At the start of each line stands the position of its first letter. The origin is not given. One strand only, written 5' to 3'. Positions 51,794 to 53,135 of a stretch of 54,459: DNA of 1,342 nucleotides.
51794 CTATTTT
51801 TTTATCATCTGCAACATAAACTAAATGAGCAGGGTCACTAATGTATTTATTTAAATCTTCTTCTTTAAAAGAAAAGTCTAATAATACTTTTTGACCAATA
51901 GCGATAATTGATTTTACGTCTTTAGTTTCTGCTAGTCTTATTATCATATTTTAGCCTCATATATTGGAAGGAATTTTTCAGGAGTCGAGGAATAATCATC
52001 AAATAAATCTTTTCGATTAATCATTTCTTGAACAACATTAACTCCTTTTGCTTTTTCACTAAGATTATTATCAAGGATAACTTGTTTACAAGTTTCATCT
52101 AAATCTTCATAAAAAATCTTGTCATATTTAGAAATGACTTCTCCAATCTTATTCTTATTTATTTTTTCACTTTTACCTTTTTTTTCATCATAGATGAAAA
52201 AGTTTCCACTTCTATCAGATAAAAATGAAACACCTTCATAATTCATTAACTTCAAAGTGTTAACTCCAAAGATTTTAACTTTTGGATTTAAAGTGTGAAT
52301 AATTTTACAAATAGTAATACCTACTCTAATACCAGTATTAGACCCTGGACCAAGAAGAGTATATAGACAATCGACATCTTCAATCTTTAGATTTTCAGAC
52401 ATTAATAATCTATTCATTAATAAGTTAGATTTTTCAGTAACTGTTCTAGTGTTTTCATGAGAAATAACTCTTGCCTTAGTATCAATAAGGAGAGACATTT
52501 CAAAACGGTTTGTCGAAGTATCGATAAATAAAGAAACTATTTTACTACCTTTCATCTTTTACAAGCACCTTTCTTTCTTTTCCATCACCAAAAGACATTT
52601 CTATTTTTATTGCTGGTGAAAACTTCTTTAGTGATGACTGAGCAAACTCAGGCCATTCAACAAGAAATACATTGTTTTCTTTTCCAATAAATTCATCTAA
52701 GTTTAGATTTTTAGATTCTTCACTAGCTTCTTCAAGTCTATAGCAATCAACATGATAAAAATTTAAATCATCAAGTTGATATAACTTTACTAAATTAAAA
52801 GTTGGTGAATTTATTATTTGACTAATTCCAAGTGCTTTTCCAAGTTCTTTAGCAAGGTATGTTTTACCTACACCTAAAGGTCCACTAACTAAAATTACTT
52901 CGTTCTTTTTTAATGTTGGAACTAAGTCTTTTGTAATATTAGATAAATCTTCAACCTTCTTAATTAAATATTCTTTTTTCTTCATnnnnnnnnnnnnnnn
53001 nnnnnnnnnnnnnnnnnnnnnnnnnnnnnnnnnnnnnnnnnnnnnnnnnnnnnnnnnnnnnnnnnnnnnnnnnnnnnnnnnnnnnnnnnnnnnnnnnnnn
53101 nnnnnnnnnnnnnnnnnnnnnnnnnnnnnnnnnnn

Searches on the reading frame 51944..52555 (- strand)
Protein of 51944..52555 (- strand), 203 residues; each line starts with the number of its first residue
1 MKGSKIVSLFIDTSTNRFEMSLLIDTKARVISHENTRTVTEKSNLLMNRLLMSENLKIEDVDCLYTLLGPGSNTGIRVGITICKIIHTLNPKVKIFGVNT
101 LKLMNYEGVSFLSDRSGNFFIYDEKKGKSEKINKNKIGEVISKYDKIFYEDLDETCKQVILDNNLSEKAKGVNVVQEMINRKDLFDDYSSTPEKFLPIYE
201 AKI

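Call 49: search_protein_families(library=pfam, proteins=[window:51944-52555:-])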
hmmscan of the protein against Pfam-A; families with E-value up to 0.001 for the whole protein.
window:51944-52555:- (203 aa): 1 family
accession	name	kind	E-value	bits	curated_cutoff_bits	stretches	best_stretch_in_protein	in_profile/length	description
PF00814.31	TsaD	-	8e-06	26.2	24.8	1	40-108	30-97/264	tRNA N6-adenosine threonylcarbamoyltransferase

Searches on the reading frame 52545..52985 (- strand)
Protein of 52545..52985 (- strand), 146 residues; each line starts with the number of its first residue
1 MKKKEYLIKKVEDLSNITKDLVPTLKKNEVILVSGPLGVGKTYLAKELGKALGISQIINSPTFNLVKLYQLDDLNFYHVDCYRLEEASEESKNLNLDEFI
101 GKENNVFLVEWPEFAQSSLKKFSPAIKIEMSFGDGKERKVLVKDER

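Call 49: search_protein_families(library=pfam, proteins=[window:52545-52985:-])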
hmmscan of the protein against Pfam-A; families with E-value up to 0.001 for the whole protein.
window:52545-52985:- (146 aa): 6 families
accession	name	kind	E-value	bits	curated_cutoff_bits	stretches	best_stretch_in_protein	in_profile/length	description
PF02367.23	TsaE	-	2.5e-30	105.5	26.6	1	9-138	2-126/128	Threonylcarbamoyl adenosine biosynthesis protein TsaE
PF13238.12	AAA_18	-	1.6e-05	25.8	29.4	1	31-110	1-78/128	AAA domain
PF20720.3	nSTAND3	-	9e-05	22.7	27.2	1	19-50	8-39/155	Novel STAND NTPase 3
PF03215.21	Rad17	-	0.00019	21.9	23.8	1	9-64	26-81/186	Rad17 P-loop domain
PF13173.12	AAA_14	-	0.00038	20.9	27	1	28-99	2-71/129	AAA domain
PF00004.35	AAA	-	0.00061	20.7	21.2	1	31-56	1-26/131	ATPase family associated with various cellular activities (AAA)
